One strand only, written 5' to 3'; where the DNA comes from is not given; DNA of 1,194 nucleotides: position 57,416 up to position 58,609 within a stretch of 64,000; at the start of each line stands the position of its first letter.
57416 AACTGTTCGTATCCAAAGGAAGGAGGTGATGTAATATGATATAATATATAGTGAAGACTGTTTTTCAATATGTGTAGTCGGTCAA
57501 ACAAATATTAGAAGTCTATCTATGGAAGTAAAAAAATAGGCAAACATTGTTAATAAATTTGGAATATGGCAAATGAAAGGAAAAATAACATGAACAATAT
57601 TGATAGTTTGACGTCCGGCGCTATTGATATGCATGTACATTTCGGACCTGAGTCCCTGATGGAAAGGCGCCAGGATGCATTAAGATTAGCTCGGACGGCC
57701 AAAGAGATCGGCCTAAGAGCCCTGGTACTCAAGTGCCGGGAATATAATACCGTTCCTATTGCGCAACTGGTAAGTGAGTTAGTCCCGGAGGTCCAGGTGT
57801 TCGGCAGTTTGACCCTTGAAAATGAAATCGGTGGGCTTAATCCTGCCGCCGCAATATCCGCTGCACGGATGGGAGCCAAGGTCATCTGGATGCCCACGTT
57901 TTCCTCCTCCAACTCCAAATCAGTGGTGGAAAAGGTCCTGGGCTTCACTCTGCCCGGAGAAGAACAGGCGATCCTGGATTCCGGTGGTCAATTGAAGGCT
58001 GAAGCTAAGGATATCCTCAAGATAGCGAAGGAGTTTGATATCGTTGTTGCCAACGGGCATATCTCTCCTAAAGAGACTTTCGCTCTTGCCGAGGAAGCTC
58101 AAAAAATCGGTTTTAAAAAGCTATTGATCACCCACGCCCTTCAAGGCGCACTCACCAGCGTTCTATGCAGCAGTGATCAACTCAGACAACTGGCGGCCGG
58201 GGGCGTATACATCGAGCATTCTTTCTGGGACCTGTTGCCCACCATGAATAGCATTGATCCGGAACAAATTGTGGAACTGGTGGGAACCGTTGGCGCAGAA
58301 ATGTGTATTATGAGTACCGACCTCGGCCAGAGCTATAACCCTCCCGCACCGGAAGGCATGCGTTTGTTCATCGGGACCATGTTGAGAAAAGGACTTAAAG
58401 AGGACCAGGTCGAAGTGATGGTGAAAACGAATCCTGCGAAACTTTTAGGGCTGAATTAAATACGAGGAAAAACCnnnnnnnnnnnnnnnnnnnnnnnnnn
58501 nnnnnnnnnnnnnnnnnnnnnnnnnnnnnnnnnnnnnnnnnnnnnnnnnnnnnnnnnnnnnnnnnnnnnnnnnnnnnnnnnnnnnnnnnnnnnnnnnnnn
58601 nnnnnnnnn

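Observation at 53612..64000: AOR-led operon with four enzymes embedded between the ABC permeases and their binding protein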

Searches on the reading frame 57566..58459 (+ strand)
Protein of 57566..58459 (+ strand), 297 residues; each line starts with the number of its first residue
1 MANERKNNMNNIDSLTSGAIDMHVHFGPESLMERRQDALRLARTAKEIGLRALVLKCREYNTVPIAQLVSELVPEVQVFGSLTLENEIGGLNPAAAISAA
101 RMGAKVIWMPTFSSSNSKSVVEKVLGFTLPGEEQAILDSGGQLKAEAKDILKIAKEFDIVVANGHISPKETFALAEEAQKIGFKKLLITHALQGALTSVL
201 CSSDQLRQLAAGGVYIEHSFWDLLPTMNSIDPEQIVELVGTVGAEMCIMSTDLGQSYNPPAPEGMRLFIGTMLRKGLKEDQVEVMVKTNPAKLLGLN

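Call 7: search_protein_families(library=pfam, proteins=[window:57566-58459:+])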
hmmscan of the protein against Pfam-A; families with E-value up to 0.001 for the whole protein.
window:57566-58459:+ (297 aa): 1 family
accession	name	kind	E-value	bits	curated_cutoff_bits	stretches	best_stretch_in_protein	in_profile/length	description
PF19799.5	DUF6282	-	3e-59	200.5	26.8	1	18-217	1-196/196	Family of unknown function (DUF6282)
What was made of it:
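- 57590..58459 (+): DUF6282 protein, a metal-dependent amidohydrolase-fold (TIM barrel) enzyme of unknown reaction (289 aa; the ORF could start at 57566). PF19799 200 bits (call 7).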

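Call 8: search_protein_families(library=ncbifam, proteins=[window:57566-58459:+])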
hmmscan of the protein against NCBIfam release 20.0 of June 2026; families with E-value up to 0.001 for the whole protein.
window:57566-58459:+ (297 aa): 0 families

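Call 22: search_solved_structures(query=window:57566-58459:+, max_evalue=1)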
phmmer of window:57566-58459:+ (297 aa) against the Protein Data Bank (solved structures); distinct sequences matched with E-value up to 1: 0.

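Call 24: find_homologous_proteins(query=window:57566-58459:+)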
Query window:57566-58459:+ (297 aa): 728 proteins with E <= 0.001 among 4174 candidates; the best 120 are listed.
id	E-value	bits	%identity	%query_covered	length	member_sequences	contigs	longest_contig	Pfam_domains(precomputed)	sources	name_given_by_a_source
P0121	1.9e-183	626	100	97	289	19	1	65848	PF19799.6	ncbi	-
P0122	9.9e-157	539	84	98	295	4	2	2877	PF19799.6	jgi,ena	-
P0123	2.8e-156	537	84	97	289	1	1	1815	PF19799.6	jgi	jgi:hypothetical protein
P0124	1.3e-153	528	83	97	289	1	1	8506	PF19799.6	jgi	jgi:hypothetical protein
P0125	3.0e-153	527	83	97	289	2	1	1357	PF19799.6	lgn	-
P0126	3.5e-153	527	83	97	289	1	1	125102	PF19799.6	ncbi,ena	-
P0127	1.1e-152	525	82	97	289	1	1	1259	PF19799.6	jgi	jgi:hypothetical protein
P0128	1.9e-150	518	82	97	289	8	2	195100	PF19799.6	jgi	jgi:hypothetical protein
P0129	2.5e-150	518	82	97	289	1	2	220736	PF19799.6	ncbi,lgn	-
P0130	2.5e-150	518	80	97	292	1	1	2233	PF19799.6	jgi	jgi:hypothetical protein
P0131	1.7e-149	515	81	97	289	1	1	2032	PF19799.6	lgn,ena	-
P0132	2.1e-149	515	84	93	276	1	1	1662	PF19799.6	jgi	jgi:hypothetical protein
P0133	5.9e-149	513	80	97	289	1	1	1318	PF19799.6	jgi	jgi:hypothetical protein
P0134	6.8e-149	513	80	97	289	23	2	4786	PF19799.6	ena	-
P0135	7.8e-149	513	80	97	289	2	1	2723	PF19799.6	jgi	jgi:hypothetical protein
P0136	5.6e-148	510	79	97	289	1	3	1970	PF19799.6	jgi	jgi:hypothetical protein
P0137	6.0e-148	510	80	97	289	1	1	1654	PF19799.6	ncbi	-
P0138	6.6e-148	510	81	97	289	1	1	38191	PF19799.6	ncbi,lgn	-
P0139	1.2e-147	509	80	97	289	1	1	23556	PF19799.6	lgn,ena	-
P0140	1.3e-147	509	79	97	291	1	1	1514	PF19799.6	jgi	jgi:hypothetical protein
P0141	1.4e-147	509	81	97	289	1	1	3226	PF19799.6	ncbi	ncbi:MAG TPA: DUF6282 family protein [Dehalococcoidales bacterium]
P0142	2.2e-147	508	79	97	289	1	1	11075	PF19799.6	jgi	jgi:hypothetical protein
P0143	3.5e-147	507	80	97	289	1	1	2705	PF19799.6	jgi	jgi:hypothetical protein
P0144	9.4e-147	506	79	97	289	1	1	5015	PF19799.6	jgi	jgi:hypothetical protein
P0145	1.3e-146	505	79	97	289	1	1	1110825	PF19799.6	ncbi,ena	-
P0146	1.3e-146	505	77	98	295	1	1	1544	PF19799.6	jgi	-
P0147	1.6e-146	505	77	97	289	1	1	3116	PF19799.6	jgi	jgi:hypothetical protein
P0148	1.9e-146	505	78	97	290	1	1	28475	PF19799.6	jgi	jgi:hypothetical protein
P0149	2.2e-146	505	80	97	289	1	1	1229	PF19799.6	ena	-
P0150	5.8e-146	503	78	97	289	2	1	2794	PF19799.6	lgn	-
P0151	7.0e-146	503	78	97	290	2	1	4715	PF19799.6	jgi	jgi:hypothetical protein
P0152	8.2e-146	503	80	97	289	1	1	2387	PF19799.6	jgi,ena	-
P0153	1.2e-145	502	79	97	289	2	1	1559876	PF19799.6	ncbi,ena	-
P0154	3.0e-145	501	79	97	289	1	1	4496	PF19799.6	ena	-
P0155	5.5e-145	500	77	98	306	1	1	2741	PF19799.6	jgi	jgi:hypothetical protein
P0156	1.4e-144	499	79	97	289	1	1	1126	PF19799.6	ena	-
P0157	3.3e-144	498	79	97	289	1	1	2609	PF19799.6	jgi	jgi:hypothetical protein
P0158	1.5e-143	495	77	98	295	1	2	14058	PF19799.6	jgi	jgi:hypothetical protein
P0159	2.5e-143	495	76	98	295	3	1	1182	PF19799.6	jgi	jgi:hypothetical protein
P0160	6.1e-143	493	78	97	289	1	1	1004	PF19799.6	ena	-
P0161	1.8e-142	492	76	97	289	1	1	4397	PF19799.6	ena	-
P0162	2.6e-142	491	76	97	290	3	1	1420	PF19799.6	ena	-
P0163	4.2e-142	491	76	97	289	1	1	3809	PF19799.6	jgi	-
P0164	4.7e-142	490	76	97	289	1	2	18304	PF19799.6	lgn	-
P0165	2.3e-141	488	77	98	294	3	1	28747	PF19799.6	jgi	jgi:hypothetical protein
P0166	1.3e-140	486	77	97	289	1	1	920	PF19799.6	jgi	jgi:hypothetical protein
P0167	1.2e-139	483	75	97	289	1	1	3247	PF19799.6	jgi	jgi:hypothetical protein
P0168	5.4e-139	480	76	97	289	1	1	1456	PF19799.6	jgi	-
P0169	2.2e-138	478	78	93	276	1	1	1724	PF19799.6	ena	-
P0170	2.6e-138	478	80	93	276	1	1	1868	PF19799.6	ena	-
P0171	8.8e-138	476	75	97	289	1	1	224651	PF19799.6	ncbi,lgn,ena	-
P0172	2.1e-136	472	75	97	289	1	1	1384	PF19799.6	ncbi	-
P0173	1.3e-135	469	82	90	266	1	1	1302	PF19799.6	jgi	-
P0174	2.4e-131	455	73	97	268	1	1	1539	PF19799.6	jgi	jgi:hypothetical protein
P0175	7.4e-121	421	65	96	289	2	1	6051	PF19799.6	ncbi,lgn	-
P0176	1.8e-120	420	65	97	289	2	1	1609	PF19799.6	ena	-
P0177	2.1e-119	416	65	97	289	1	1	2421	PF19799.6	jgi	jgi:hypothetical protein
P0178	1.7e-118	413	65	97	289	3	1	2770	PF19799.6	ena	-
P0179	2.7e-118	413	64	97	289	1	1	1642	PF19799.6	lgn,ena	-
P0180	5.2e-118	412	63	97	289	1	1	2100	PF19799.6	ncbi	-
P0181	1.3e-117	410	63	97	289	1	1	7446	PF19799.6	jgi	jgi:hypothetical protein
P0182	1.3e-117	410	63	97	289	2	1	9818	PF19799.6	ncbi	-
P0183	3.4e-117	409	63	97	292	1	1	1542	PF19799.6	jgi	jgi:hypothetical protein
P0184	3.8e-117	409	63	97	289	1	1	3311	PF19799.6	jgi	jgi:hypothetical protein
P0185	8.5e-117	408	63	96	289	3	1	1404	PF04909.21,PF19799.6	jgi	-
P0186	9.1e-117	408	64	97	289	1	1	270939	PF19799.6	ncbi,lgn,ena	-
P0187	4.9e-116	405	63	97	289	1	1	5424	PF19799.6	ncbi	-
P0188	6.3e-116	405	63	97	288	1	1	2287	PF04909.21,PF19799.6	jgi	-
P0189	6.4e-116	405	61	97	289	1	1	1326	PF04909.21,PF19799.6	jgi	jgi:hypothetical protein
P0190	7.1e-116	405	63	97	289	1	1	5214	PF19799.6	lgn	-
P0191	9.5e-116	404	63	97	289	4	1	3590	PF04909.21,PF19799.6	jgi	jgi:hypothetical protein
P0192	1.5e-115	404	62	97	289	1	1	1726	PF04909.21,PF19799.6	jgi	jgi:hypothetical protein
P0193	1.6e-115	403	62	97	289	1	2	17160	PF19799.6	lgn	-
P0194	4.5e-115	402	62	97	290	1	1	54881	PF19799.6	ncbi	ncbi:MAG: DUF6282 family protein [Chloroflexota bacterium]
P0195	9.0e-115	401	62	97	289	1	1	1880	PF19799.6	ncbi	-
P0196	9.2e-115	401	60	98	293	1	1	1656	PF19799.6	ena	-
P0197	1.1e-114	401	62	97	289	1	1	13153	PF19799.6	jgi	jgi:hypothetical protein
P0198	1.7e-114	400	61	97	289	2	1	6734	PF19799.6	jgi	jgi:hypothetical protein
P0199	1.7e-114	400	61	97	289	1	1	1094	PF04909.21,PF19799.6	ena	-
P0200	2.4e-114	400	62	97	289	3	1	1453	PF19799.6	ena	-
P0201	2.6e-114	399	64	96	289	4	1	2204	PF04909.21,PF19799.6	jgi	jgi:hypothetical protein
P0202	3.0e-114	399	61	97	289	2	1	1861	PF19799.6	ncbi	-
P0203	6.8e-114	398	61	97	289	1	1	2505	PF19799.6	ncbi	-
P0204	7.4e-114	398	61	97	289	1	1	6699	PF04909.21,PF19799.6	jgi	jgi:hypothetical protein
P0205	8.0e-114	398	61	97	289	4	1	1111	PF04909.21,PF19799.6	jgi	jgi:hypothetical protein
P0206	1.6e-113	397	61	97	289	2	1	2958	PF19799.6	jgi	-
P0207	2.3e-113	396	61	97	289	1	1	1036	PF19799.6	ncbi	-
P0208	2.6e-113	396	60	97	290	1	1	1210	PF19799.6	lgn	-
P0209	3.6e-113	396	62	97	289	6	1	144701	PF19799.6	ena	-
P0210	6.5e-113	395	61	97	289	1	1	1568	PF04909.21,PF19799.6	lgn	-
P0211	1.3e-112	394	62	97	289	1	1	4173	PF02126.26,PF19799.6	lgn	-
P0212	2.0e-112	393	63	93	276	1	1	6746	PF19799.6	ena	-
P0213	2.2e-112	393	60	97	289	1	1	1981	PF19799.6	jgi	jgi:hypothetical protein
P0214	2.9e-112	393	63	94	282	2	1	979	PF19799.6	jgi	-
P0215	3.2e-112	393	61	97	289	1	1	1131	PF19799.6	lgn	-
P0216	5.5e-112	392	61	97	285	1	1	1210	PF04909.21,PF19799.6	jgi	jgi:predicted TIM-barrel fold metal-dependent hydrolase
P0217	6.5e-112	392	60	97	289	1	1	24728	PF19799.6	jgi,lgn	jgi:hypothetical protein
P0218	1.4e-111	390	61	97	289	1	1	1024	PF02126.26,PF19799.6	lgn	-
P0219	1.7e-111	390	62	96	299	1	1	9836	PF19799.6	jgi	jgi:hypothetical protein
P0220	1.8e-111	390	60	97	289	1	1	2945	PF04909.21,PF19799.6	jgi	jgi:hypothetical protein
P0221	2.8e-111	390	59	99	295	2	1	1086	PF19799.6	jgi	jgi:hypothetical protein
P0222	1.3e-110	387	63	93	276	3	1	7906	PF19799.6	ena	-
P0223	2.0e-109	383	61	96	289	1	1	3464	PF04909.21,PF19799.6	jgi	jgi:hypothetical protein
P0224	7.0e-109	382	59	95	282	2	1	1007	PF19799.6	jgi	jgi:hypothetical protein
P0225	7.4e-109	382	59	96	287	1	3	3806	PF19799.6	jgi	jgi:hypothetical protein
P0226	3.0e-108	380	59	96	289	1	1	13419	PF19799.6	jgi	jgi:hypothetical protein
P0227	3.0e-108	380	60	95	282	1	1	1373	PF19799.6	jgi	jgi:hypothetical protein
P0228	3.9e-108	379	58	98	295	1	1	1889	PF19799.6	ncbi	-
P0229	6.4e-107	375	57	97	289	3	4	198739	PF19799.6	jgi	jgi:hypothetical protein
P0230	9.1e-107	375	58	97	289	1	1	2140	PF19799.6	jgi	jgi:hypothetical protein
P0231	1.4e-106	374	57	97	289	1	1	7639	PF19799.6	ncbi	ncbi:DUF6282 family protein [Chloroflexota bacterium]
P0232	9.7e-106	371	78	73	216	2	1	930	PF19799.6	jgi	jgi:hypothetical protein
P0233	2.1e-105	370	56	97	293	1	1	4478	PF19799.6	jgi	jgi:hypothetical protein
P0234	3.1e-105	370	57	96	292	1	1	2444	PF19799.6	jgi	jgi:hypothetical protein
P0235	1.3e-103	364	62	89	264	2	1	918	PF19799.6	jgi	jgi:hypothetical protein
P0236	4.7e-103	363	57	97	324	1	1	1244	PF19799.6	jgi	jgi:hypothetical protein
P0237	3.5e-99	350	62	84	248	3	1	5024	PF19799.6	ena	-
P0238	5.6e-96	339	78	66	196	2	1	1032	PF19799.6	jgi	jgi:hypothetical protein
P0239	2.3e-95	337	55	96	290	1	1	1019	PF19799.6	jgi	jgi:hypothetical protein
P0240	2.2e-94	334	53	96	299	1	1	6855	PF19799.6,PF01979.27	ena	-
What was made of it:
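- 57590..58459 (+): A 289-aa form, 100% identical over the 97% of the ORF it covers, is on record as P0121 (call 24).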

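Call 25: find_encoding_contigs(protein=P0121, flank=10000, max_places=3)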
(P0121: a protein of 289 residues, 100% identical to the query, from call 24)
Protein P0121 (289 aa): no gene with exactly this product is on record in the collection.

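Call 26: find_encoding_contigs(protein=P0126, flank=10000, max_places=2)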
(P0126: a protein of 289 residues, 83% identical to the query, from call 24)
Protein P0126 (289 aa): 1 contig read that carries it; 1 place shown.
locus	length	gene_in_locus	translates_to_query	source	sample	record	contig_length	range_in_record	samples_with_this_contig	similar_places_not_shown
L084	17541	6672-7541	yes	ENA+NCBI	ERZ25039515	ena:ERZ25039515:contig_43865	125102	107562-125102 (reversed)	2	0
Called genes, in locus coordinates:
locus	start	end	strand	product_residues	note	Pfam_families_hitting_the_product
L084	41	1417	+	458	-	PF00202:Aminotran_3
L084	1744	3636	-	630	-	PF02730:AFOR_N, PF01314:AFOR_C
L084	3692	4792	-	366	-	PF08240:ADH_N, PF00107:ADH_zinc_N, PF13602:ADH_zinc_N_2 (weak)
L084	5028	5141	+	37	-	-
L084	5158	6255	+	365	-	PF00070:Pyr_redox (faint), PF00890:FAD_binding_2 (weak), PF01134:GIDA (weak), PF01266:DAO (weak), PF12831:FAD_oxidored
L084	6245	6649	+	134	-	PF12831:FAD_oxidored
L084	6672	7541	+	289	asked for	PF19799:DUF6282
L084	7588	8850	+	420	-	PF09861:Lar_N, PF21113:LarA_C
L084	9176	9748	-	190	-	-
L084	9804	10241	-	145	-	PF01989:AcnX_swivel_put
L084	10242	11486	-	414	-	PF04412:AcnX, PF28403:AcnX_2nd, PF28406:AcnX_3rd (weak)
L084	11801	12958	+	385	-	PF02595:Gly_kinase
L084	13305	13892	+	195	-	PF00881:Nitroreductase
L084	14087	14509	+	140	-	PF07366:SnoaL, PF12680:SnoaL_2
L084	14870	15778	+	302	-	PF09754:PAC2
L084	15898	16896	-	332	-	PF00781:DAGK_cat, PF19279:YegS_C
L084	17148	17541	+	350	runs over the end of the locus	PF07508:Recombinase, PF13408:Zn_ribbon_recom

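Call 27: list_cluster_members(proteins=[P0121])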
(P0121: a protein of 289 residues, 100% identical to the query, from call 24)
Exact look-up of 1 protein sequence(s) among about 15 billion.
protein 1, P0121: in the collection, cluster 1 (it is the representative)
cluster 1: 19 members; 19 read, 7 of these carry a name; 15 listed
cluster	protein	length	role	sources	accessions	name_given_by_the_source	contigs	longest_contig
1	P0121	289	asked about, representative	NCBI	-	-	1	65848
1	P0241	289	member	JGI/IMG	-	hypothetical protein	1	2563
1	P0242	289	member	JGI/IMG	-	hypothetical protein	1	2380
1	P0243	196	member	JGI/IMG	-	hypothetical protein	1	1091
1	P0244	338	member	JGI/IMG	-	hypothetical protein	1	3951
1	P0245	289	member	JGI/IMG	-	hypothetical protein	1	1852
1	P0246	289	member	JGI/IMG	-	Family of unknown function (DUF6282)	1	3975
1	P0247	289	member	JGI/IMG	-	hypothetical protein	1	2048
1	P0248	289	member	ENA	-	-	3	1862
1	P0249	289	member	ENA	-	-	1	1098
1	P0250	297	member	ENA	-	-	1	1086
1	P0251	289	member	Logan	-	-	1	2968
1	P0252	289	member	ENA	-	-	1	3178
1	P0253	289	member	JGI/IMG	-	-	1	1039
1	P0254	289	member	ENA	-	-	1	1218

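Call 28: find_encoding_contigs(protein=P0128, flank=10000, max_places=2)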
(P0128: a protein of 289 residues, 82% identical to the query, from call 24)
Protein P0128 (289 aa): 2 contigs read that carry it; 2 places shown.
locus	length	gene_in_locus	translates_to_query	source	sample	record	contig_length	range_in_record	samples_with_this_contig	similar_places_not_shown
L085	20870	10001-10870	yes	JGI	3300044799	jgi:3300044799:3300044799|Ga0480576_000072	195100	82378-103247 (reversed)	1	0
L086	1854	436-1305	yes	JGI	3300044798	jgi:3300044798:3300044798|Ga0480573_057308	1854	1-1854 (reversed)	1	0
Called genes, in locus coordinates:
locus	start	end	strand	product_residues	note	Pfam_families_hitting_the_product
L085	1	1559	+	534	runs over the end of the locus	PF01293:PEPCK_ATP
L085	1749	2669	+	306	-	-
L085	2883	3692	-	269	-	PF00106:adh_short, PF08659:KR, PF23441:SDR, PF13561:adh_short_C2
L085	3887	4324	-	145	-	PF01989:AcnX_swivel_put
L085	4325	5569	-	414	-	PF04412:AcnX, PF28403:AcnX_2nd, PF28406:AcnX_3rd (weak)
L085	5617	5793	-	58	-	-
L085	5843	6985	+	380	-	PF02595:Gly_kinase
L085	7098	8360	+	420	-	PF09861:Lar_N, PF21113:LarA_C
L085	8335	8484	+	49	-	-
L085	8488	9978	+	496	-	PF00890:FAD_binding_2 (weak), PF01134:GIDA (weak), PF01266:DAO (weak), PF12831:FAD_oxidored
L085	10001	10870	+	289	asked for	PF19799:DUF6282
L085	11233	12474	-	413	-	PF12704:MacB_PCD, PF02687:FtsX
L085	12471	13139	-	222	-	PF00005:ABC_tran, PF02463:SMC_N (faint)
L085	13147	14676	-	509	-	PF00364:Biotin_lipoyl (faint), PF25973:BSH_CzcB (weak), PF25967:RND-MFP_C, PF25975:CzcB_C (weak), PF25989:YknX_C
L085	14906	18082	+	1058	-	PF15902:Sortilin-Vps10 (weak), PF25788:Ig_Rha78A_N (faint)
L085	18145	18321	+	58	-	-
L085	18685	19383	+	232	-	-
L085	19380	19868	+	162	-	PF00583:Acetyltransf_1, PF13673:Acetyltransf_10, PF13508:Acetyltransf_7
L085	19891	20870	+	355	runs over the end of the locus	PF01699:Na_Ca_ex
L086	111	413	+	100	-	PF12831:FAD_oxidored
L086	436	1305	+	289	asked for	PF19799:DUF6282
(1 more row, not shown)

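Call 29: find_encoding_contigs(protein=P0153, flank=10000, max_places=2)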
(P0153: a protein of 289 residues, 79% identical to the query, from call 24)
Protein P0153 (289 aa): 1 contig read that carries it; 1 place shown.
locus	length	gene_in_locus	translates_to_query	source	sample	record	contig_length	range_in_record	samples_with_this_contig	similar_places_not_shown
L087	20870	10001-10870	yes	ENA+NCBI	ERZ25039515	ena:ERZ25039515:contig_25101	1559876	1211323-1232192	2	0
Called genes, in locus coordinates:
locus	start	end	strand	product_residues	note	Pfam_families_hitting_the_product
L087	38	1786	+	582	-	PF02776:TPP_enzyme_N, PF00205:TPP_enzyme_M, PF02775:TPP_enzyme_C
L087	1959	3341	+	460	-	PF01554:MatE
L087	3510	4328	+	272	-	PF01012:ETF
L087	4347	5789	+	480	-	PF01565:FAD_binding_4, PF02913:FAD-oxidase_C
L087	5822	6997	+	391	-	PF13183:Fer4_8, PF02754:CCG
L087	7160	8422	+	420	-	PF09861:Lar_N, PF21113:LarA_C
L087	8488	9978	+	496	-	PF01134:GIDA (weak), PF01266:DAO (faint), PF12831:FAD_oxidored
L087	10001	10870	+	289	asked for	PF19799:DUF6282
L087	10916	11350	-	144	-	PF01989:AcnX_swivel_put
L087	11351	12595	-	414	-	PF04412:AcnX, PF28403:AcnX_2nd, PF28406:AcnX_3rd (faint)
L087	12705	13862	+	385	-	PF02595:Gly_kinase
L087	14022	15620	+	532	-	PF01645:Glu_synthase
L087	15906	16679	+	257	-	PF00037:Fer4 (faint), PF13237:Fer4_10 (faint), PF13247:Fer4_11, PF12838:Fer4_7 (weak), PF13187:Fer4_9 (weak), PF12797:Fer4_2 (weak), PF12837:Fer4_6 (weak)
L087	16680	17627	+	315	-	PF03916:NrfD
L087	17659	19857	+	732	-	PF04879:Molybdop_Fe4S4, PF00384:Molybdopterin, PF01568:Molydop_binding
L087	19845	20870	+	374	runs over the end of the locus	PF01292:Ni_hydr_CYTB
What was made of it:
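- In L087 the LarA gene directly follows ETF, GlcD-like and CCG-domain genes (call 29).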

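Call 35: find_encoding_contigs(protein=P0186, flank=10000, max_places=2)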
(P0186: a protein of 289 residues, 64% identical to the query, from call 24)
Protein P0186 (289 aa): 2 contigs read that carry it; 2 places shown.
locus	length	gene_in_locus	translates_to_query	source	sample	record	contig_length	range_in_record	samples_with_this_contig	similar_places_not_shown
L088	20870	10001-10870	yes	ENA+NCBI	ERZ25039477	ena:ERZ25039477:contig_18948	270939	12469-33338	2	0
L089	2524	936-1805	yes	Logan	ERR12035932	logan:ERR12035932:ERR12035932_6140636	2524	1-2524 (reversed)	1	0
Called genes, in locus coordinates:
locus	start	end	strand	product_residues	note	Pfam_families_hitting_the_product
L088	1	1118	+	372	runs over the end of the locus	PF17760:UvrA_inter, PF17755:UvrA_DNA-bind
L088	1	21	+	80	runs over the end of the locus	-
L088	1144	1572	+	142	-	-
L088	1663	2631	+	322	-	PF00005:ABC_tran (faint), PF02463:SMC_N (faint)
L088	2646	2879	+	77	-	-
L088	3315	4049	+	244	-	PF07690:MFS_1, PF11700:ATG22 (weak), PF06779:MFS_4, PF07690:MFS_1, PF00083:Sugar_tr (weak)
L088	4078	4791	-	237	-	PF00113:Enolase_C, PF13378:MR_MLE_C (weak)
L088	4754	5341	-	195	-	PF03952:Enolase_N, PF00113:Enolase_C (weak)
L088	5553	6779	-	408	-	PF04303:PrpF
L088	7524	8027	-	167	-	PF01314:AFOR_C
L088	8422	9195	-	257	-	PF02730:AFOR_N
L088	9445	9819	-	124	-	-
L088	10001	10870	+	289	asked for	PF19799:DUF6282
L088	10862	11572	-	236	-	PF03446:NAD_binding_2, PF14833:NAD_binding_11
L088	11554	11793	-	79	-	PF03446:NAD_binding_2, PF03807:F420_oxidored (weak)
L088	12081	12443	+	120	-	PF21621:MPI_cupin_dom (weak), PF02311:AraC_binding, PF07883:Cupin_2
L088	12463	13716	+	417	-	PF07690:MFS_1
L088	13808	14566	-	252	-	PF13558:SbcC_Walker_B (weak)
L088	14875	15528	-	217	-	PF04423:Rad50_zn_hook (weak)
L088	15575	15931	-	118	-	-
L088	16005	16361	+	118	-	-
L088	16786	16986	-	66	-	-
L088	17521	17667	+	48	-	-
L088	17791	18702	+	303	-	PF11104:PilM_2 (weak), PF02491:SHS2_FTSA, PF06277:EutA (weak), PF08841:DDR (weak), PF06723:MreB_Mbl, PF14450:FtsA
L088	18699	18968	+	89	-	PF14450:FtsA (weak)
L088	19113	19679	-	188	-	PF14512:TM1586_NiRdase (faint), PF00881:Nitroreductase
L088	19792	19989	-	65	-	-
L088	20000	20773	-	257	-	PF02899:Phage_int_SAM_1 (weak), PF00589:Phage_integrase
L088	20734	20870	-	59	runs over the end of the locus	PF02899:Phage_int_SAM_1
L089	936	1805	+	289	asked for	PF19799:DUF6282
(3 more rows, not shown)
